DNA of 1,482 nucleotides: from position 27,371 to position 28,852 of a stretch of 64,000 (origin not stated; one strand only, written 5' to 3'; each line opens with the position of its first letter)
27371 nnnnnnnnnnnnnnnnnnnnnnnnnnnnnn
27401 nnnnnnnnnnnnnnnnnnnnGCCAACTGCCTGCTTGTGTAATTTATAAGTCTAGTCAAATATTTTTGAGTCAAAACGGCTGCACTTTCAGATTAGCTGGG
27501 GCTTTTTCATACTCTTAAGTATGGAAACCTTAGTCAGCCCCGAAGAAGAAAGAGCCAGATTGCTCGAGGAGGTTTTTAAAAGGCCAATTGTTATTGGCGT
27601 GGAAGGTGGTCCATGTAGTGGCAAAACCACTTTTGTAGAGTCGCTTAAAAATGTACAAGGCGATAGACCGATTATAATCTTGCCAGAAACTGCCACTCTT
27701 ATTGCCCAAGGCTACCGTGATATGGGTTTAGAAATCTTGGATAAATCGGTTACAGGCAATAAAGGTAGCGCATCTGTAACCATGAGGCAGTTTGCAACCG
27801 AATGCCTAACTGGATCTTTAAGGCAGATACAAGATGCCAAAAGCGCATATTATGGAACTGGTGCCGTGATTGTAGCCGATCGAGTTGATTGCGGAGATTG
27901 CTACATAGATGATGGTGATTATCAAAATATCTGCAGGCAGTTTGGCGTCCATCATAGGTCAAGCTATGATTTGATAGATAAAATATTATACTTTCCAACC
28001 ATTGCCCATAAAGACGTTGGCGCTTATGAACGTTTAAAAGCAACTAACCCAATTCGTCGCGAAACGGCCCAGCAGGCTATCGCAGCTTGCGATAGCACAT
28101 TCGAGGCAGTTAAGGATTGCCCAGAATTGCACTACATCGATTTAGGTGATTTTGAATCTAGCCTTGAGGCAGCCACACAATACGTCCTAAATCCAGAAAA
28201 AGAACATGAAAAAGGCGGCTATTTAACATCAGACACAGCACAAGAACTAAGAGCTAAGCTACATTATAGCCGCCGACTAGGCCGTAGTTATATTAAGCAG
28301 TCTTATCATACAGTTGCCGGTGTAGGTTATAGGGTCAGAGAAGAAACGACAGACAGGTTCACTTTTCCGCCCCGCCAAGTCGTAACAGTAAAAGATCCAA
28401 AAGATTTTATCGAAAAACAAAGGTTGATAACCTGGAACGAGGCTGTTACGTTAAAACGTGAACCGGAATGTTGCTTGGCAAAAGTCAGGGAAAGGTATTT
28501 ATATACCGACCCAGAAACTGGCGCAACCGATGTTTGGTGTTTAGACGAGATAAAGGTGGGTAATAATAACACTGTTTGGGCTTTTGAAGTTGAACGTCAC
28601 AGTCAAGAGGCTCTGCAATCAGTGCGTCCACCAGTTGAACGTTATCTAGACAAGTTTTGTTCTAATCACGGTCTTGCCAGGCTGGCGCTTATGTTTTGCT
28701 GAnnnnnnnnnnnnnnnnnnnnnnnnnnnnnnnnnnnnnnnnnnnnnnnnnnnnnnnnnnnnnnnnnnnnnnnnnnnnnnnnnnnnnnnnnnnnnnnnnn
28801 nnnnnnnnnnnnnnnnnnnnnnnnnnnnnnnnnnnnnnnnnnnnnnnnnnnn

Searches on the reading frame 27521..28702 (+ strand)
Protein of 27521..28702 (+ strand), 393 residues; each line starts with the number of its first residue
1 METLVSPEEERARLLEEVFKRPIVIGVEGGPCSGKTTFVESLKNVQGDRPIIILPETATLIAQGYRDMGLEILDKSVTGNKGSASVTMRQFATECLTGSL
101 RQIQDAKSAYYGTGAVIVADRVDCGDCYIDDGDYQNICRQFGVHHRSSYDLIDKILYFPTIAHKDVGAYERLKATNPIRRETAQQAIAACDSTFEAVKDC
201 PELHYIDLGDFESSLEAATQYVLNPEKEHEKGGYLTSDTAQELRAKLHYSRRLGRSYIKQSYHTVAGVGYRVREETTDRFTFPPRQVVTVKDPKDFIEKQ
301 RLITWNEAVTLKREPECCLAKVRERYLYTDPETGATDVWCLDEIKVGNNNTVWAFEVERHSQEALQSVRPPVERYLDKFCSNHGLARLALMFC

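Call 48: search_protein_families(library=pfam, max_evalue=0.001, proteins=[window:27521-28702:+])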
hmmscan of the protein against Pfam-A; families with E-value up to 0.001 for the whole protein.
window:27521-28702:+ (393 aa): 1 family
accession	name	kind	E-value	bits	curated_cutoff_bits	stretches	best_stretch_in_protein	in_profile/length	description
PF13521.12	AAA_28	-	6.5e-05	23.6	27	1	27-108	4-73/164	AAA domain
